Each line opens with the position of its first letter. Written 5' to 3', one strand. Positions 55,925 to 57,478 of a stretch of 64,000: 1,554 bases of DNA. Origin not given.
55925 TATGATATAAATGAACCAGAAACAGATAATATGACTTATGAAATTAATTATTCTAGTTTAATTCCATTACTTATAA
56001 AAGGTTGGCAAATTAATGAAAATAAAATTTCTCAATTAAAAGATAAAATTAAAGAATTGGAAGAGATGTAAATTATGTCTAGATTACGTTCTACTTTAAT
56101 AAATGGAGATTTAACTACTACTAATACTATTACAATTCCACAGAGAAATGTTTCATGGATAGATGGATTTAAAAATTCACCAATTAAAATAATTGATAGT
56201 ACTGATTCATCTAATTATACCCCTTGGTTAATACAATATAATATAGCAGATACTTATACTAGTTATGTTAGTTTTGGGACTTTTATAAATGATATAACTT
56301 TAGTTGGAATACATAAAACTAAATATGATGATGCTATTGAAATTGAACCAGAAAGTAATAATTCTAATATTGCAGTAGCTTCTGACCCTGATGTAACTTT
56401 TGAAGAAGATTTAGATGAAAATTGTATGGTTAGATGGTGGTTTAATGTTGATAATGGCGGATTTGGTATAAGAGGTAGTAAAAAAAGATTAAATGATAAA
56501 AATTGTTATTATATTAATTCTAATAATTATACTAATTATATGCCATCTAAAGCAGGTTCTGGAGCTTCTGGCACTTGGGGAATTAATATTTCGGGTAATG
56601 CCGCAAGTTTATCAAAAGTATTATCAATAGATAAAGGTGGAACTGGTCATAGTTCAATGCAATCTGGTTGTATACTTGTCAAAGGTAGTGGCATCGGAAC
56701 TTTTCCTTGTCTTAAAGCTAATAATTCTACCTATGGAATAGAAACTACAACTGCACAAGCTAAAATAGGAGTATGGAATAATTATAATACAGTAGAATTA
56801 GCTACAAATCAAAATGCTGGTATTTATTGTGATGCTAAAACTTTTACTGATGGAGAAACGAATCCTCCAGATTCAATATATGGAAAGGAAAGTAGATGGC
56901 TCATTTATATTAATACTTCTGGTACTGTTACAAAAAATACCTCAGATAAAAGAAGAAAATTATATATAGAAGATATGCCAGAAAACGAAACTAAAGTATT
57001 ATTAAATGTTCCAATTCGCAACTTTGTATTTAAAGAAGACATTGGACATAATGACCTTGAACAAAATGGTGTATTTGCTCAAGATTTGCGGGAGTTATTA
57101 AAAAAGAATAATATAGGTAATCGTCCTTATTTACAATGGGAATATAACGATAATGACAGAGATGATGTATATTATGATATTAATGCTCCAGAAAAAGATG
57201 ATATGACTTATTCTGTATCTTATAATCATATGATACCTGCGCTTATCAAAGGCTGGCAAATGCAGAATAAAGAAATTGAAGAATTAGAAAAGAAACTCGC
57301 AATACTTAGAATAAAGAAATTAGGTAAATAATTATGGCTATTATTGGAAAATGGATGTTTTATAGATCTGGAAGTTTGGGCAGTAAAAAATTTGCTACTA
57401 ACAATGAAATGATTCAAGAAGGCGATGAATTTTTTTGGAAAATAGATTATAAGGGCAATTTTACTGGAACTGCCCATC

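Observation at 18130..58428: Hyper-expanded host-recognition apparatus: about 40 kb and at least 12 tail, fibre and RBP genes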

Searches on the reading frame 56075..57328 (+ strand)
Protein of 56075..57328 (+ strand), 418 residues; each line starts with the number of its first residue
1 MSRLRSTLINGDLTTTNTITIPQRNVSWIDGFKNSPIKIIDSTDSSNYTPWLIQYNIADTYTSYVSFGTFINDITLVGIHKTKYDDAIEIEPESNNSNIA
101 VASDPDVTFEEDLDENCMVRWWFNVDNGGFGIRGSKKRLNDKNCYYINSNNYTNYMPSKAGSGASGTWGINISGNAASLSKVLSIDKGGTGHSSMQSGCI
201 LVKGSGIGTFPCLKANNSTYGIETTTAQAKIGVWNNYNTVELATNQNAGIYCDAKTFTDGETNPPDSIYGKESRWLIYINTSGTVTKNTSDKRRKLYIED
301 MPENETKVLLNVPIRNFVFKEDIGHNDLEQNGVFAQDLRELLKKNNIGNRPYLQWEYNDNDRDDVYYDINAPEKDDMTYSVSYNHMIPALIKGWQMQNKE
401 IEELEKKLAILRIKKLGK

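Call 4: search_protein_families(library=phrogs, proteins=[window:56075-57328:+], max_evalue=0.01)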
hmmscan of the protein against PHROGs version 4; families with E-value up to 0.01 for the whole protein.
window:56075-57328:+ (418 aa): 4 families
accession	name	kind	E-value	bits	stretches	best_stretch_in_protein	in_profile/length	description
phrog_5668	-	tail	1.5e-08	33.9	1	159-414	1329-1564/1567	tail fiber protein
phrog_1980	-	tail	3.9e-07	30.7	1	164-413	205-435/449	tail fiber protein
phrog_356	-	tail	0.00016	21.1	1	146-228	129-209/924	minor tail protein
phrog_1699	-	tail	0.0038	16.8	1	208-416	849-999/1000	long tail fiber protein distal subunit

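Call 6: search_protein_families(library=pfam, proteins=[window:56075-57328:+], max_evalue=0.01)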
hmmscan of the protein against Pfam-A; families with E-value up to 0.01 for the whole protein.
window:56075-57328:+ (418 aa): 1 family
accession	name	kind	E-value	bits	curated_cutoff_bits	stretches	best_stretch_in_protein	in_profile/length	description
PF13884.11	Peptidase_S74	-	2.7e-05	24.8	22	1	290-344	1-55/58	Chaperone of endosialidase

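Call 121: find_encoding_contigs(protein=window:56075-57328:+, flank=8000, max_places=4)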
Protein window:56075-57328:+ (418 aa): 6 contigs read that carry it; 4 places shown.
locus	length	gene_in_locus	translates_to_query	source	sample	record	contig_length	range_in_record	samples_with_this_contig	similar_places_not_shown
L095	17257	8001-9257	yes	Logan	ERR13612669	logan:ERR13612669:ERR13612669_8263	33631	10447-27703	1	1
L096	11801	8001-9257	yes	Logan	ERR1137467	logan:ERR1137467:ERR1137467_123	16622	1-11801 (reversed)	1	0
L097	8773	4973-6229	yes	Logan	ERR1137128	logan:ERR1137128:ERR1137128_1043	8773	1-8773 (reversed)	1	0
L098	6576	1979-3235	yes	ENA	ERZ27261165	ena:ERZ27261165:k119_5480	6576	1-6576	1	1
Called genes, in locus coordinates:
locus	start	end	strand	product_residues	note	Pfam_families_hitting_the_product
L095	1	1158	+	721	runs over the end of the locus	-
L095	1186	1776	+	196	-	-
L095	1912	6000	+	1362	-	-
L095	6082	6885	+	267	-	-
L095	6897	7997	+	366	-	PF13884:Peptidase_S74 (weak)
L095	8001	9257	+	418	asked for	-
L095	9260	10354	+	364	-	-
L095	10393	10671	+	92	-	PF07866:DUF1653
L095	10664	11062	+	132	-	-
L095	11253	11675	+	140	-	-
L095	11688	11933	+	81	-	-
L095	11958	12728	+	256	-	-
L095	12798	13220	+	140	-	-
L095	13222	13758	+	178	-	-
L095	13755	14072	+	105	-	PF06114:Peptidase_M78 (weak)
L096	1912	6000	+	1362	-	-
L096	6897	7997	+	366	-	PF13884:Peptidase_S74 (weak)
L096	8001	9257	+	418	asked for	-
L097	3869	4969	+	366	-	PF13884:Peptidase_S74 (weak)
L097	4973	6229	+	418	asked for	-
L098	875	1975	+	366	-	PF13884:Peptidase_S74 (weak)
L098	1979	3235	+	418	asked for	-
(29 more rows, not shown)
